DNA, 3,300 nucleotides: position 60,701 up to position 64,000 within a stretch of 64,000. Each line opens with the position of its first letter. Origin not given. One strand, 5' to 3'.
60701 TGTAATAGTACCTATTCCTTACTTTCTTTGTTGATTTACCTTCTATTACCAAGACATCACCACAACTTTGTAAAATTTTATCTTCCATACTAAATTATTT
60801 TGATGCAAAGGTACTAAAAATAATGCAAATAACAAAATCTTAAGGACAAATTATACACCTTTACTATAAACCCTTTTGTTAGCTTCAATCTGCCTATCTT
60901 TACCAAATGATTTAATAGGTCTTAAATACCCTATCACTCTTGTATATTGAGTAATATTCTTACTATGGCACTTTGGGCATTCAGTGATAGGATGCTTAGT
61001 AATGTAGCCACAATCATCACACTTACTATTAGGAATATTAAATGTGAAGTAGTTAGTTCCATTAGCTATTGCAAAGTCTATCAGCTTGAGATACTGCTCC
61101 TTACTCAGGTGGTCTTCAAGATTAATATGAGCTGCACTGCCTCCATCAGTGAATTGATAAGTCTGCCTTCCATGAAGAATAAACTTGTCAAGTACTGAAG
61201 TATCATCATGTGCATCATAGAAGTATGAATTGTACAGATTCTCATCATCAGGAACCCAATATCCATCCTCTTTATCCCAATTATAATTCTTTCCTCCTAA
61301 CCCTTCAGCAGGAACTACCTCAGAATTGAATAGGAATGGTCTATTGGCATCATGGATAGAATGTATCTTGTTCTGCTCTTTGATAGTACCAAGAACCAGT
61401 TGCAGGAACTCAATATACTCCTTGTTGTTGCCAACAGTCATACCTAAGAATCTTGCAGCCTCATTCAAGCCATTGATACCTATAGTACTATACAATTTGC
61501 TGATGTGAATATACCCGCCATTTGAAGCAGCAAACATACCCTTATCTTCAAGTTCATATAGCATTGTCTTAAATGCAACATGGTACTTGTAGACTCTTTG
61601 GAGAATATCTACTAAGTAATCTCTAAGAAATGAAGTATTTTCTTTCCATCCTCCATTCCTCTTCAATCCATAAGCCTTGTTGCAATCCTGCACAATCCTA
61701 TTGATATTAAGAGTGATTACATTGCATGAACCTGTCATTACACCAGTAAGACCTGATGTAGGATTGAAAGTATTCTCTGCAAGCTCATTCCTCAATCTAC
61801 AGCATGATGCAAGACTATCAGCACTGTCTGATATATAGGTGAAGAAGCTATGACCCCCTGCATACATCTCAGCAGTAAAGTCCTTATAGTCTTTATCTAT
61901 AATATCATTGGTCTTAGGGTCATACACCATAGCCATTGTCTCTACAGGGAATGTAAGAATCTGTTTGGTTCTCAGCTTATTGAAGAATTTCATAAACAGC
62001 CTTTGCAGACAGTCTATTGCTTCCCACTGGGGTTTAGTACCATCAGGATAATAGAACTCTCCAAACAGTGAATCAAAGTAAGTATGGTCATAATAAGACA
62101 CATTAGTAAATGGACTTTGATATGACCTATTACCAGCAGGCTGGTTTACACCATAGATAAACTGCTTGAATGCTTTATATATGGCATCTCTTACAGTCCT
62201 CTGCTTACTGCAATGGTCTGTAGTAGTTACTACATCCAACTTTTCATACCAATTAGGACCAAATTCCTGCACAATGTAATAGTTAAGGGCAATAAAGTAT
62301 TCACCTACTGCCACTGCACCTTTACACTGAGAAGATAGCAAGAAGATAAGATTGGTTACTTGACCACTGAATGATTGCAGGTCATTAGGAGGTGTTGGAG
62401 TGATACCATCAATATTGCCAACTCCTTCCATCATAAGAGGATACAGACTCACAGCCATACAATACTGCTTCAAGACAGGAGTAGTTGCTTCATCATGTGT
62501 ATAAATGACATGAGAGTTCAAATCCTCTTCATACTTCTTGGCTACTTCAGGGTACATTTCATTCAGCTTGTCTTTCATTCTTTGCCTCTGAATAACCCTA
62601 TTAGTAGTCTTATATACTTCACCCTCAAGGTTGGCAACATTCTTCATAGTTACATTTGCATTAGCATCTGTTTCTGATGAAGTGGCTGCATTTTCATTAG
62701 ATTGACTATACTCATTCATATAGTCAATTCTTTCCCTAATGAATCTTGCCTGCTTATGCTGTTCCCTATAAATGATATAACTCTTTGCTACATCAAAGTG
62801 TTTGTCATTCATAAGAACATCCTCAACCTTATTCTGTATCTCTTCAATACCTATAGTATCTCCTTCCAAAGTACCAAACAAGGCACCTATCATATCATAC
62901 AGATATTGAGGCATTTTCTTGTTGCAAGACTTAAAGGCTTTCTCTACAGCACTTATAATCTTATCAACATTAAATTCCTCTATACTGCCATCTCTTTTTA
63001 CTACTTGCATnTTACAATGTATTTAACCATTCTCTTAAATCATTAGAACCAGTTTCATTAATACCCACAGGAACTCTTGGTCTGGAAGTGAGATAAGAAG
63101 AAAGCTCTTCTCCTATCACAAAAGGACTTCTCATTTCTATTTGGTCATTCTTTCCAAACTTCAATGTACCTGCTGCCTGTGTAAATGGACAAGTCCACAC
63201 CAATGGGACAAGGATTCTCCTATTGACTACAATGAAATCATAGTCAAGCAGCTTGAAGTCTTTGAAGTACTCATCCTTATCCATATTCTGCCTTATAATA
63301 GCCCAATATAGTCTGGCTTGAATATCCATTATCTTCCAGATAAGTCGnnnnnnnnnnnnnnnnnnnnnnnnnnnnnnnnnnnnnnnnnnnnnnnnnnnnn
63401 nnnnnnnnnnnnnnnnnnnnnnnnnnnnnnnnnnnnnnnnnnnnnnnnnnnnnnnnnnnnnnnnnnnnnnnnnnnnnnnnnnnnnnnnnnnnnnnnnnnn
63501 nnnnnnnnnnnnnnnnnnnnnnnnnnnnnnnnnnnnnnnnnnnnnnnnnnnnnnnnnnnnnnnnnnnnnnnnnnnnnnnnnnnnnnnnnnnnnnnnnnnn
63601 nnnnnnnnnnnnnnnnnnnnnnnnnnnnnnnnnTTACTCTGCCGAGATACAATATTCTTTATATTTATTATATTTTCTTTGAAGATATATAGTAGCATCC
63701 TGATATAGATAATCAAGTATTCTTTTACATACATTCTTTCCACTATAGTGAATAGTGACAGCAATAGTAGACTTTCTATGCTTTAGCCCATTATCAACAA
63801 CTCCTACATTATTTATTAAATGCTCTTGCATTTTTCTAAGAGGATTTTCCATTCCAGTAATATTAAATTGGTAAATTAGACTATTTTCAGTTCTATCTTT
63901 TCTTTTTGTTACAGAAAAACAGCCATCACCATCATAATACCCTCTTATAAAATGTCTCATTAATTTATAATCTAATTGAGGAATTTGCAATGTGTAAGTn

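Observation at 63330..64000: Group I intron with all four core elements (P, Q, R, S) and a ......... ORF, interrupting the gene upstream of nrdD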

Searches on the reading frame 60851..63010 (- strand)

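Call 4: search_protein_families(library=pfam, proteins=[window:60851-63010:-], max_evalue=0.1)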
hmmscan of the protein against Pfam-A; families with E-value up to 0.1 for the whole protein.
window:60851-63010:- (719 aa): 4 families
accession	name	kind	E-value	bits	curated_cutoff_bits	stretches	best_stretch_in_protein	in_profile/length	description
PF13597.11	NRDD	-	3.3e-81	274.1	26.2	1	126-714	3-560/562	Anaerobic ribonucleoside-triphosphate reductase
PF03477.21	ATP-cone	-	1.4e-21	77.2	25.8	1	1-87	1-88/88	ATP cone domain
PF22303.2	OspG_kinase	-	0.00096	19.6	27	1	333-387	85-139/152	Protein kinase OspG, kinase domain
PF12172.15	zf-ChsH2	-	0.0059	16.8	23.2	1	662-685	12-35/37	ChsH2, rubredoxin-like zinc ribbon domain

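Call 5: search_protein_families(library=phrogs, proteins=[window:60851-63010:-], max_evalue=0.01)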
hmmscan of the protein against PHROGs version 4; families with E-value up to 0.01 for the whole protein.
window:60851-63010:- (719 aa): 4 families
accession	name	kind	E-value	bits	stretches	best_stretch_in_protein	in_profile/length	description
phrog_25611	-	DNA, RNA and nucleotide metabolism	6.7e-83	280.1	2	105-638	48-576/978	anaerobic ribonucleoside reductase large subunit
phrog_487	-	moron, auxiliary metabolic gene and host takeover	6.1e-50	171.1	1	1-714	4-710/718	NrdD-like anaerobic ribonucleotide reductase large subunit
phrog_4218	-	DNA, RNA and nucleotide metabolism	2.8e-17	63.8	1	508-714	116-330/333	anaerobic ribonucleoside reductase large subunit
phrog_29160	-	DNA, RNA and nucleotide metabolism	4.2e-10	41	1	586-706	23-140/158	anaerobic ribonucleoside reductase large subunit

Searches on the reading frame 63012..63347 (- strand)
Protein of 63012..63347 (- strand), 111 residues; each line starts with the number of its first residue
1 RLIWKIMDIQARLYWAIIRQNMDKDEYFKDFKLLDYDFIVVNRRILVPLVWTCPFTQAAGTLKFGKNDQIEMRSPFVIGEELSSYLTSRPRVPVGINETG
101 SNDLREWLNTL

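Call 4: search_protein_families(library=pfam, proteins=[window:63012-63347:-], max_evalue=0.1)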
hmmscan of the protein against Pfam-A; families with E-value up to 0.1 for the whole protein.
window:63012-63347:- (111 aa): 0 families

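Call 5: search_protein_families(library=phrogs, proteins=[window:63012-63347:-], max_evalue=0.01)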
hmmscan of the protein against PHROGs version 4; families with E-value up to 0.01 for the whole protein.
window:63012-63347:- (111 aa): 0 families

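Call 13: find_encoding_contigs(protein=window:63012-63329:-, flank=6000, max_places=8)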
Protein window:63012-63329:- (105 aa): 12 contigs read that carry it; 5 places shown.
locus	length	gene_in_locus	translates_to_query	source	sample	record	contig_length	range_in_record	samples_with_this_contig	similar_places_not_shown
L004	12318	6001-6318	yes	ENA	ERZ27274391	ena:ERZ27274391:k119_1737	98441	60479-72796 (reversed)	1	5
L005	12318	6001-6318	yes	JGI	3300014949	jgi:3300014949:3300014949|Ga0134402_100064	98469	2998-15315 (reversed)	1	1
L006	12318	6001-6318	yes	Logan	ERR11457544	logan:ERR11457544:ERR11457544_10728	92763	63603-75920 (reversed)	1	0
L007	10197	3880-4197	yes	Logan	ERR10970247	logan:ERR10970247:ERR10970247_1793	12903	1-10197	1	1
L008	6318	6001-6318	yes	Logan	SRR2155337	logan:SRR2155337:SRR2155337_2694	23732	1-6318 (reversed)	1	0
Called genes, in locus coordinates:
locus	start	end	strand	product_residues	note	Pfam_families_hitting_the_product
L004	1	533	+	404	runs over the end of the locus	-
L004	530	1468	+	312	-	PF00899:ThiF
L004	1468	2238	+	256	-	-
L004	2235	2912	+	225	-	PF03167:UDG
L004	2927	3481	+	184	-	-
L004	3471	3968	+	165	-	-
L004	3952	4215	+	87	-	-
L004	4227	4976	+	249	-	-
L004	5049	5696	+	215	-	PF14528:LAGLIDADG_3 (faint), PF00961:LAGLIDADG_1 (weak)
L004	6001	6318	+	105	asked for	-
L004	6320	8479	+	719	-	PF03477:ATP-cone, PF13597:NRDD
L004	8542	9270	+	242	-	-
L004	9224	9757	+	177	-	-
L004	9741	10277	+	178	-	PF00692:dUTPase (faint)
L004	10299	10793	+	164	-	PF13650:Asp_protease_2 (weak), PF13975:gag-asp_proteas (faint)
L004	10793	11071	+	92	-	-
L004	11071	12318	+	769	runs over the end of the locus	PF01612:DNA_pol_A_exo1, PF00476:DNA_pol_A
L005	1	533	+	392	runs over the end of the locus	-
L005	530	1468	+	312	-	PF00899:ThiF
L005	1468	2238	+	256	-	-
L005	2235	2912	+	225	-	PF03167:UDG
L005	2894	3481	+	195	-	-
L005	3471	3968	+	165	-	-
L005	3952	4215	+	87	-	-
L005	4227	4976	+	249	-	-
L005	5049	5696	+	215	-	PF14528:LAGLIDADG_3 (faint), PF00961:LAGLIDADG_1 (weak)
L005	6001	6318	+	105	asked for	-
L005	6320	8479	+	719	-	PF03477:ATP-cone, PF13597:NRDD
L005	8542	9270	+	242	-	-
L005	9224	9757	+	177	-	-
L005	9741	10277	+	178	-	PF00692:dUTPase (faint)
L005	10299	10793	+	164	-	PF13650:Asp_protease_2 (weak), PF13975:gag-asp_proteas (faint)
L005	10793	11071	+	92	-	-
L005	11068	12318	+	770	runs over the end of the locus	PF01612:DNA_pol_A_exo1, PF00476:DNA_pol_A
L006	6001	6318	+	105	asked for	-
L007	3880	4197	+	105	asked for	-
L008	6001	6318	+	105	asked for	?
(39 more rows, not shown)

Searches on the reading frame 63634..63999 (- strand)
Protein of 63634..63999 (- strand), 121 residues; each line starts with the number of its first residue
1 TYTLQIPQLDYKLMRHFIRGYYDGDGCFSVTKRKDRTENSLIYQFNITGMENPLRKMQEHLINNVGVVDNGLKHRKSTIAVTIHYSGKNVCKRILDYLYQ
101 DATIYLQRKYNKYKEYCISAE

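Call 4: search_protein_families(library=pfam, proteins=[window:63634-63999:-], max_evalue=0.1)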
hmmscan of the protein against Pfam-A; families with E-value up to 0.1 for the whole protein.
window:63634-63999:- (121 aa): 2 families
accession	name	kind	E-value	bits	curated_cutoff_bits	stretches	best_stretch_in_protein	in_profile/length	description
PF00961.24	LAGLIDADG_1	-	1.1e-06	29.9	23.1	1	19-117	2-99/102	LAGLIDADG endonuclease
PF14528.11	LAGLIDADG_3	-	8e-05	23.3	22.5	1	14-74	3-55/82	LAGLIDADG-like domain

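Call 5: search_protein_families(library=phrogs, proteins=[window:63634-63999:-], max_evalue=0.01)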
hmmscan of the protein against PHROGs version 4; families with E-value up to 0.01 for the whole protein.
window:63634-63999:- (121 aa): 2 families
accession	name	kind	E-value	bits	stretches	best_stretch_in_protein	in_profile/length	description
phrog_4645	-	DNA, RNA and nucleotide metabolism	1.4e-20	74.7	1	3-117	193-304/308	endonuclease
phrog_5046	-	DNA, RNA and nucleotide metabolism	0.0073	17.5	0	20-51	13-46/161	HNH endonuclease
